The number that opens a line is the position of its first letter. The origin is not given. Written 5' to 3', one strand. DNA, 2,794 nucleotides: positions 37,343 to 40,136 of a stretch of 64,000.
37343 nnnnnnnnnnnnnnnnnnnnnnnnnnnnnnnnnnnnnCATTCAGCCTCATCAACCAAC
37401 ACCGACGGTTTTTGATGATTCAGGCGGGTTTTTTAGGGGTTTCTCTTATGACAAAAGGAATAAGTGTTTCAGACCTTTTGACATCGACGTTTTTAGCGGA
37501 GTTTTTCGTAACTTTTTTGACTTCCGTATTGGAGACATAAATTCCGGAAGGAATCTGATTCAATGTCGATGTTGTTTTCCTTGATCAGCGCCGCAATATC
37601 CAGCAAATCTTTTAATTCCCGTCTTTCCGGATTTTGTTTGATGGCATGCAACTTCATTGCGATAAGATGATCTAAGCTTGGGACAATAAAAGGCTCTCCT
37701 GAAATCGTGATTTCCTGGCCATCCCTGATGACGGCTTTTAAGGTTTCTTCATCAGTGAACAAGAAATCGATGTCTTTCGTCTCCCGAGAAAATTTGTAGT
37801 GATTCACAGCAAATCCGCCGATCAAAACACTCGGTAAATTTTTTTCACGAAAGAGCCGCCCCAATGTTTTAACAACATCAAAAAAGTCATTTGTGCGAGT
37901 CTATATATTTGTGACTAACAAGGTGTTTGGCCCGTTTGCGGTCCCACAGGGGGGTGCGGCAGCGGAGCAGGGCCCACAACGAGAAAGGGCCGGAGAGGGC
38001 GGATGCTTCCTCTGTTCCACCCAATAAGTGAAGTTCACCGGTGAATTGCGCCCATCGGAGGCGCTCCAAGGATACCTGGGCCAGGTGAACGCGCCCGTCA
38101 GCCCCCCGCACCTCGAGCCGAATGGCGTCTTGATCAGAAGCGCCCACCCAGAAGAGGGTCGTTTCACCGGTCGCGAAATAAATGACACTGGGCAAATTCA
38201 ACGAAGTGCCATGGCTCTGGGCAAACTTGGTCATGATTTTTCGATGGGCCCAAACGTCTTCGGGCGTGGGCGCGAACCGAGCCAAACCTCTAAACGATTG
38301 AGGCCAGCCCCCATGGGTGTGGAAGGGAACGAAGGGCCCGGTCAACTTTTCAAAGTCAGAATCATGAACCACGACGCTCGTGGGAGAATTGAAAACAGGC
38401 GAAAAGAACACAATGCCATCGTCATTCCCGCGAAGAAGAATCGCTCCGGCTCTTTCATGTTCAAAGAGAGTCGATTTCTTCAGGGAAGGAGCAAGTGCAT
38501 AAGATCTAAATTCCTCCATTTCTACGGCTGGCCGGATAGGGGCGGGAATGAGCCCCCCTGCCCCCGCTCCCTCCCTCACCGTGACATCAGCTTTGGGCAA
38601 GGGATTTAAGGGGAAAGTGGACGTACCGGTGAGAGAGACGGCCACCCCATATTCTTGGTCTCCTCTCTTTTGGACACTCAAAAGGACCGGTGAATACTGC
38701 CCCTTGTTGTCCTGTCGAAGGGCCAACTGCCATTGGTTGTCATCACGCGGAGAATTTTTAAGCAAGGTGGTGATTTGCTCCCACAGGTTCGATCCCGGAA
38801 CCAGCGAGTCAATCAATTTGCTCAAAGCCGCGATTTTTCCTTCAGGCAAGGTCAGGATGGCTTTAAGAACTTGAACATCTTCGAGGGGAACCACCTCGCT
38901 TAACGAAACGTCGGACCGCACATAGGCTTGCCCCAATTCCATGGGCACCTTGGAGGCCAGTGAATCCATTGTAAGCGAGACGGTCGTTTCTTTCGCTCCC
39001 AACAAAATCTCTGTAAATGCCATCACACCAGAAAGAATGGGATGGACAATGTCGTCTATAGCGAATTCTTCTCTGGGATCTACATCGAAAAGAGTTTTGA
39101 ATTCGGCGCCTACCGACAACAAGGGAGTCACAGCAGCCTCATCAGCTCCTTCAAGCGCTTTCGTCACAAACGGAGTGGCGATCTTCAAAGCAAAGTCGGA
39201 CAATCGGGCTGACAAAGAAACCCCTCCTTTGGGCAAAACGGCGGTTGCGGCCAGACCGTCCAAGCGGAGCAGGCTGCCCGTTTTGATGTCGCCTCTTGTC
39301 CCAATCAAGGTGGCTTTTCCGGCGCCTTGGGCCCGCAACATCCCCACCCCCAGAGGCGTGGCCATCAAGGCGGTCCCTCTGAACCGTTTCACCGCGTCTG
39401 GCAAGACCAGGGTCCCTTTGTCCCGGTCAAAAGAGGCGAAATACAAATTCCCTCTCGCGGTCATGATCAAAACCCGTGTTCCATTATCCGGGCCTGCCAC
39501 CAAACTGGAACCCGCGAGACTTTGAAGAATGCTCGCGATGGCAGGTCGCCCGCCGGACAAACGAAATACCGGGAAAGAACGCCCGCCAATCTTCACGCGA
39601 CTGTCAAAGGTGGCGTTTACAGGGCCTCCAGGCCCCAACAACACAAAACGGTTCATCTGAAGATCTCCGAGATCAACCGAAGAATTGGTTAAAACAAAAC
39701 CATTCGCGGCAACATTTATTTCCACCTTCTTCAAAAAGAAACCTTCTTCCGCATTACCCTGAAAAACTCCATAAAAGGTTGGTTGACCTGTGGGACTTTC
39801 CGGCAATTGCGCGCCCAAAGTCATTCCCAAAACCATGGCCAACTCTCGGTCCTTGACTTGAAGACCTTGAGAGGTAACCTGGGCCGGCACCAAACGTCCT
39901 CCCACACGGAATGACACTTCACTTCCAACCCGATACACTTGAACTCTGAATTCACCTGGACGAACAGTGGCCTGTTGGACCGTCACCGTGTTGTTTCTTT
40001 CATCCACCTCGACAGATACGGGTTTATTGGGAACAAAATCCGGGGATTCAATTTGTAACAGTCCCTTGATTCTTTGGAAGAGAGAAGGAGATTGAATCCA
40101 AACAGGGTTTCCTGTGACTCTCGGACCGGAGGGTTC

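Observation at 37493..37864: Small gene immediately downstream of the giant ORF: candidate immunity or accessory protein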

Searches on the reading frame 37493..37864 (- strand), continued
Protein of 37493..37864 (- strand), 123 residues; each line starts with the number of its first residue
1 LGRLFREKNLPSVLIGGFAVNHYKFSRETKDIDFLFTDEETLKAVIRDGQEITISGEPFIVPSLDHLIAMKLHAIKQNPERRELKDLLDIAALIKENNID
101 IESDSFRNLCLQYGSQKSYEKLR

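Call 49: find_encoding_contigs(protein=P0199, flank=3000, max_places=4)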
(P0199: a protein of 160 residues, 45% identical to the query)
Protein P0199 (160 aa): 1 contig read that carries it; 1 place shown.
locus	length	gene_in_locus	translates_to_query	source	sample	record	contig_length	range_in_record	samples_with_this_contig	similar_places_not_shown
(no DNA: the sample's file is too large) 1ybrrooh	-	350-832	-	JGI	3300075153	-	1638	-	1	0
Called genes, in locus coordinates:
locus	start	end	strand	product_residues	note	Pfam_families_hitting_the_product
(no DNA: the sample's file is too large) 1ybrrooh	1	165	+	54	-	?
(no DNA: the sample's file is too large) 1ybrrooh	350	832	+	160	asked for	PF08843:AbiEii (faint)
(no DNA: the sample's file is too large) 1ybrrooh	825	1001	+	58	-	-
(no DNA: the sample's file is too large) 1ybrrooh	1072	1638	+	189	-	?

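Call 50: find_encoding_contigs(protein=P0231, flank=3000, max_places=4)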
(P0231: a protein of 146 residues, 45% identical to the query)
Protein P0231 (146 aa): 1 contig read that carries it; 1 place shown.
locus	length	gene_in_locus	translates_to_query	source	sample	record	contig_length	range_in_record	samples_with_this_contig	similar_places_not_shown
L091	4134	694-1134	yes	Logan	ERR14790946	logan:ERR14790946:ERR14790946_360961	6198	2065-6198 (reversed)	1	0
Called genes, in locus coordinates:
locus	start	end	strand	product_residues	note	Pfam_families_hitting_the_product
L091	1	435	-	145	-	?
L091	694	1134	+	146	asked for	-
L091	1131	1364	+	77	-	-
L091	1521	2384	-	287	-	PF12833:HTH_18, PF00165:HTH_AraC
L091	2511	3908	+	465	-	-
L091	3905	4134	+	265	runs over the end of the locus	PF02585:PIG-L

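Call 51: find_encoding_contigs(protein=P0196, flank=3000, max_places=4)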
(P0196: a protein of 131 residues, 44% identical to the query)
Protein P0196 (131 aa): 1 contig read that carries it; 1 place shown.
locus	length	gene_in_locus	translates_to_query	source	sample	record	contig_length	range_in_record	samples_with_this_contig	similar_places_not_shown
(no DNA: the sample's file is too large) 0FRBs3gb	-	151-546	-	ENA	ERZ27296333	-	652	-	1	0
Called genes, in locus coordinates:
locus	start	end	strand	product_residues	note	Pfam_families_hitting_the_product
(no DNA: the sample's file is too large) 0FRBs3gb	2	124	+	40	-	?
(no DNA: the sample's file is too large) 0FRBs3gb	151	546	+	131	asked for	-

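Call 58: find_homologous_proteins(query=P0151)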
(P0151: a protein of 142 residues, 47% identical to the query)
Query P0151 (142 aa): 275 proteins with E <= 0.001 among 296 candidates; the best 120 are listed.
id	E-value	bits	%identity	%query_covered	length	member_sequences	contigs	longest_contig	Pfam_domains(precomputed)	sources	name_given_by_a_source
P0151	1.5e-88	312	100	100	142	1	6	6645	PF08843.18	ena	-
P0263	1.3e-67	244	64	100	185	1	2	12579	PF14907.13,PF08843.18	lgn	-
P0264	1.3e-64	234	61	100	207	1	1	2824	PF14907.13,PF08843.18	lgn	-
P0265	5.5e-64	232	60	100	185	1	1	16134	PF14907.13,PF08843.18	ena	-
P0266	1.4e-62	228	59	100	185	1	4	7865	PF14907.13,PF08843.18,PF09970.16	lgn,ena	-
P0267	6.5e-61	222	57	100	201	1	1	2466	PF14907.13,PF08843.18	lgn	-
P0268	1.9e-60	221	58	100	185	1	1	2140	PF14907.13,PF08843.18,PF10706.16,PF09970.16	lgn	-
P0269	3.9e-60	220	59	100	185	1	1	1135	PF14907.13,PF08843.18,PF09970.16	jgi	-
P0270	1.1e-56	209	56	100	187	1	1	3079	PF14907.13,PF08843.18,PF09970.16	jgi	jgi:predicted nucleotidyltransferase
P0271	2.5e-56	207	55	99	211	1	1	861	PF14907.13,PF08843.18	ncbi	-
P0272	1.1e-55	205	53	100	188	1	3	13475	PF14907.13,PF08843.18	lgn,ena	-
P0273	9.7e-39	150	41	96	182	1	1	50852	PF14907.13,PF08843.18,PF10706.16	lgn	-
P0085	1.3e-37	147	41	93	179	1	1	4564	PF14907.13,PF08843.18,PF09970.16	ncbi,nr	ncbi:MAG TPA: nucleotidyl transferase AbiEii/AbiGii toxin family protein [bacterium]|nr:nucleotidyl 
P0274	5.1e-37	145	40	92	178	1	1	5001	PF14907.13,PF08843.18,PF10706.16,PF09970.16,PF19502.6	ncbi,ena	-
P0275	4.9e-36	142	38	93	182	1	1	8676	PF14907.13,PF08843.18,PF10706.16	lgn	-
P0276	1.3e-35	140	39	93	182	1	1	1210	PF14907.13,PF08843.18,PF10706.16,PF09970.16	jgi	jgi:predicted nucleotidyltransferase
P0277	3.1e-35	139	38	97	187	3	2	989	PF14907.13,PF08843.18,PF10706.16,PF09970.16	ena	-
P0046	3.1e-35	139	38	96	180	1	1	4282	PF14907.13,PF08843.18,PF10706.16,PF09970.16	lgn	-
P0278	4.2e-35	139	38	96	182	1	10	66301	PF14907.13,PF08843.18,PF09970.16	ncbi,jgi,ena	-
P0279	6.1e-35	138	41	93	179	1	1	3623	PF14907.13,PF08843.18,PF09970.16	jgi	jgi:hypothetical protein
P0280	6.3e-35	138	41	95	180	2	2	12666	PF14907.13,PF08843.18,PF10706.16,PF09970.16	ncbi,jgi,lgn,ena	-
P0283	1.2e-34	137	38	93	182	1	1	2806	PF14907.13,PF08843.18,PF09970.16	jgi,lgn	jgi:predicted nucleotidyltransferase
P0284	2.2e-34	136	39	94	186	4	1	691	PF14907.13,PF08843.18,PF09970.16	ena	-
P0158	4.7e-34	135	37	96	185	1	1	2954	PF14907.13,PF08843.18,PF10706.16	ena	-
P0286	6.4e-34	135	38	93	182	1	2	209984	PF14907.13,PF08843.18,PF10706.16,PF09970.16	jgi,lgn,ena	jgi:predicted nucleotidyltransferase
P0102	8.1e-34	135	40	93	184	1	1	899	PF14907.13,PF08843.18,PF09970.16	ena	-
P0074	8.3e-34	135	39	94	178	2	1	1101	PF14907.13,PF08843.18,PF10706.16,PF09970.16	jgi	jgi:predicted nucleotidyltransferase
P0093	9.8e-34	134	40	92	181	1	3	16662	PF14907.13,PF08843.18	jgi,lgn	-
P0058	2.9e-33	133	38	95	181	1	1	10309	PF14907.13,PF08843.18,PF10706.16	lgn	-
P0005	3.9e-33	132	40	92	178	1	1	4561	PF14907.13,PF08843.18,PF10706.16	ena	-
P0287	4.3e-33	132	39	96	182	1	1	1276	PF14907.13,PF08843.18,PF10706.16,PF09970.16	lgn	-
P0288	5.6e-33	132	39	92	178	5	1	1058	PF14907.13,PF08843.18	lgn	-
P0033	5.7e-33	132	40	94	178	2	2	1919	PF14907.13,PF08843.18,PF10706.16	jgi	jgi:hypothetical protein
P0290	6.2e-33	132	39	93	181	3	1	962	PF14907.13,PF08843.18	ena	-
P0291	8.4e-33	131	40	93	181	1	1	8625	PF14907.13,PF08843.18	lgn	-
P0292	9.6e-33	131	39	92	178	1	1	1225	PF14907.13,PF08843.18,PF09970.16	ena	-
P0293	1.7e-32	130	39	91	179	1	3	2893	PF14907.13,PF08843.18,PF09970.16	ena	-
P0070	3.2e-32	129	38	92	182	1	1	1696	PF14907.13,PF08843.18,PF10706.16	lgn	-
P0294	3.4e-32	129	40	91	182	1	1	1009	PF14907.13,PF08843.18,PF09970.16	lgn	-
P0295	3.9e-32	129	37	90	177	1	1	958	PF14907.13,PF08843.18,PF09970.16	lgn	-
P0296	4.1e-32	129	40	92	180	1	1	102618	PF14907.13,PF08843.18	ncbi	ncbi:MAG: nucleotidyl transferase AbiEii/AbiGii toxin family protein [Candidatus Omnitrophota bacter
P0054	4.3e-32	129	36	97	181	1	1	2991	PF14907.13,PF08843.18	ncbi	-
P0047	4.7e-32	129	39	94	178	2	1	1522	PF14907.13,PF08843.18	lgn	-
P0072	7.4e-32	128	37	92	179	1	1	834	PF14907.13,PF08843.18,PF09970.16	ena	-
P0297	8.8e-32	128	37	92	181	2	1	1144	PF14907.13,PF08843.18,PF10706.16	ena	-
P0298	1.0e-31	128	39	96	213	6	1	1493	PF14907.13,PF08843.18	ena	-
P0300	1.4e-31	127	38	96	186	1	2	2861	PF14907.13,PF08843.18,PF09970.16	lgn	-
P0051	1.9e-31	127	39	94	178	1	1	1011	PF14907.13,PF08843.18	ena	-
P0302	1.9e-31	127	38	95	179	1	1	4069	PF14907.13,PF08843.18,PF09970.16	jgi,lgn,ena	-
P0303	1.9e-31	127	39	94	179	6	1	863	PF14907.13,PF08843.18,PF10706.16,PF09970.16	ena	-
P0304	1.9e-31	127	41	94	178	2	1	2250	PF14907.13,PF08843.18,PF19502.6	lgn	-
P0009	2.6e-31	126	39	94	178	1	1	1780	PF14907.13,PF08843.18,PF09970.16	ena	-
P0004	3.7e-31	126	40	92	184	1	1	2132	PF14907.13,PF08843.18,PF10706.16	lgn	-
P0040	4.1e-31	126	40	94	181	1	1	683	PF14907.13,PF08843.18,PF10706.16,PF19502.6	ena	-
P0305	4.3e-31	126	39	92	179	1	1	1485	PF14907.13,PF08843.18,PF10706.16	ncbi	-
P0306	4.6e-31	126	39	92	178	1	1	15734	PF14907.13,PF08843.18,PF10706.16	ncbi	-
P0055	4.9e-31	126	39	96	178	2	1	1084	PF14907.13,PF08843.18,PF09970.16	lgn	-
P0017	5.0e-31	126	39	94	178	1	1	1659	PF14907.13,PF08843.18,PF09970.16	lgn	-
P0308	5.0e-31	126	39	94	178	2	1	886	PF14907.13,PF08843.18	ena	-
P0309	6.2e-31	125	40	94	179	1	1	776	PF14907.13,PF08843.18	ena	-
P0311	6.6e-31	125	38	92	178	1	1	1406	PF14907.13,PF08843.18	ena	-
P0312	6.8e-31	125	40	94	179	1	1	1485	PF14907.13,PF08843.18,PF10706.16,PF09970.16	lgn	-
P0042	7.1e-31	125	38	92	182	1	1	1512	PF14907.13,PF08843.18,PF10706.16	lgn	-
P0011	8.5e-31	125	38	94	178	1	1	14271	PF14907.13,PF08843.18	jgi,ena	-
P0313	9.2e-31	125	38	94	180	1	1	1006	PF14907.13,PF08843.18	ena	-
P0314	1.1e-30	124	39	94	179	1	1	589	PF14907.13,PF08843.18,PF09970.16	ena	-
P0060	1.2e-30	124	39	92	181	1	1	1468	PF14907.13,PF08843.18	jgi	jgi:hypothetical protein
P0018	1.2e-30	124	39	94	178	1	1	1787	PF14907.13,PF08843.18,PF09970.16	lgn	-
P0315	1.2e-30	124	39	92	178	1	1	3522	PF14907.13,PF08843.18,PF10706.16,PF09970.16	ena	-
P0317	1.3e-30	124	41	92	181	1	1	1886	PF08843.18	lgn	-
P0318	1.4e-30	124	40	90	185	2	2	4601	PF14907.13,PF08843.18,PF09970.16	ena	-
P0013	1.4e-30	124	38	94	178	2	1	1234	PF14907.13,PF08843.18,PF09970.16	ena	-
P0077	1.4e-30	124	38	92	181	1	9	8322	PF14907.13,PF08843.18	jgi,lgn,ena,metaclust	metaclust:\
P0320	1.5e-30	124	38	94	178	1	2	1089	PF14907.13,PF08843.18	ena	-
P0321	1.6e-30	124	40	92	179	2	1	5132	PF14907.13,PF08843.18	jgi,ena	-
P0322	1.6e-30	124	40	90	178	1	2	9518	PF14907.13,PF08843.18,PF10706.16,PF09970.16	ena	-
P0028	1.7e-30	124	37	92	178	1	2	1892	PF14907.13,PF08843.18,PF10706.16,PF09970.16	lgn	-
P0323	1.8e-30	124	39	94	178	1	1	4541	PF14907.13,PF08843.18,PF09970.16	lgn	-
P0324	1.9e-30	124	39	95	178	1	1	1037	PF14907.13,PF08843.18,PF09970.16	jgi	-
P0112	2.0e-30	124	39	94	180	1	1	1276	PF14907.13,PF08843.18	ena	-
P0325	2.0e-30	124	37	96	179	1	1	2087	PF14907.13,PF08843.18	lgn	-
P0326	2.0e-30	124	37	94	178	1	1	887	PF14907.13,PF08843.18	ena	-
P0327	2.2e-30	123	39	94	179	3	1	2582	PF14907.13,PF08843.18,PF09970.16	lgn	-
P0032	2.4e-30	123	40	92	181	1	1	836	PF14907.13,PF08843.18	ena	-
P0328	2.6e-30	123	39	94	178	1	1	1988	PF14907.13,PF08843.18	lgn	-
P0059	3.0e-30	123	39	92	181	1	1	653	PF14907.13,PF08843.18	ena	-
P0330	3.4e-30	123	39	92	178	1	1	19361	PF14907.13,PF08843.18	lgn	-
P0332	4.1e-30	123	39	96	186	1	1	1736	PF14907.13,PF08843.18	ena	-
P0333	4.5e-30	122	38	94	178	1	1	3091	PF14907.13,PF08843.18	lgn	-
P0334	4.5e-30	122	37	94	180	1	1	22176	PF14907.13,PF08843.18,PF09970.16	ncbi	ncbi:nucleotidyltransferase [Chlamydiota bacterium]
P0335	4.9e-30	122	38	94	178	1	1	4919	PF14907.13,PF08843.18,PF09970.16,PF19502.6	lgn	-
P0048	5.5e-30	122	38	95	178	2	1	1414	PF14907.13,PF08843.18,PF09970.16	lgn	-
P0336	6.2e-30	122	37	96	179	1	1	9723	PF14907.13,PF08843.18,PF10706.16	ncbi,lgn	-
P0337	6.2e-30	122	38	94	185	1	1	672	PF14907.13,PF08843.18,PF10706.16,PF09970.16,PF19502.6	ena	-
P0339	6.4e-30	122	38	92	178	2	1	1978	PF14907.13,PF08843.18,PF09970.16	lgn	-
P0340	8.0e-30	122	37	94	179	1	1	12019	PF14907.13,PF08843.18,PF10706.16,PF19502.6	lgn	-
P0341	9.2e-30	121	39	94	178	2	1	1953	PF14907.13,PF08843.18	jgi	-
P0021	9.8e-30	121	37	91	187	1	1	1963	PF14907.13,PF08843.18,PF09970.16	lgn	-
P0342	1.1e-29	121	37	94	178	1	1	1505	PF14907.13,PF08843.18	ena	-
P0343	1.1e-29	121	38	94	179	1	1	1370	PF14907.13,PF08843.18,PF10706.16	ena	-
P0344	1.1e-29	121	39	94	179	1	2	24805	PF14907.13,PF08843.18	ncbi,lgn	-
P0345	1.4e-29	121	39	83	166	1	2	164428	PF14907.13,PF08843.18,PF09970.16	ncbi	-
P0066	1.4e-29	121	39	92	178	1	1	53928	PF14907.13,PF08843.18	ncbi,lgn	-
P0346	1.4e-29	121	38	94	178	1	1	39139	PF14907.13,PF08843.18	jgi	jgi:hypothetical protein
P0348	1.5e-29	121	38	90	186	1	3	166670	PF14907.13,PF08843.18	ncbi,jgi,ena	-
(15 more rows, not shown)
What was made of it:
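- The ten nearest relatives of P0151 are all 185-211 aa (call 58).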

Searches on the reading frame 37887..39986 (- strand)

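Call 3: search_protein_families(library=pfam, proteins=[window:37887-39986:-], max_evalue=1)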
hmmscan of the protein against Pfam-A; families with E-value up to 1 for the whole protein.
window:37887-39986:- (699 aa): 0 families

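Call 4: search_protein_families(library=ncbifam, proteins=[window:37887-39986:-], max_evalue=1)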
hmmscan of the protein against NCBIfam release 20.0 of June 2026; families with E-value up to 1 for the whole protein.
window:37887-39986:- (699 aa): 1 family
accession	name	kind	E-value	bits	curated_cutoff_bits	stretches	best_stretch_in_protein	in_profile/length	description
NF009192.0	PRK12540.1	equivalog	0.094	12.3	307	1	387-437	43-92/182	RNA polymerase sigma factor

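Call 5: search_protein_families(library=padloc, proteins=[window:37887-39986:-], max_evalue=1)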
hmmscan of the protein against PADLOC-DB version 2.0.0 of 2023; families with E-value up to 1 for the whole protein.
window:37887-39986:- (699 aa): 0 families
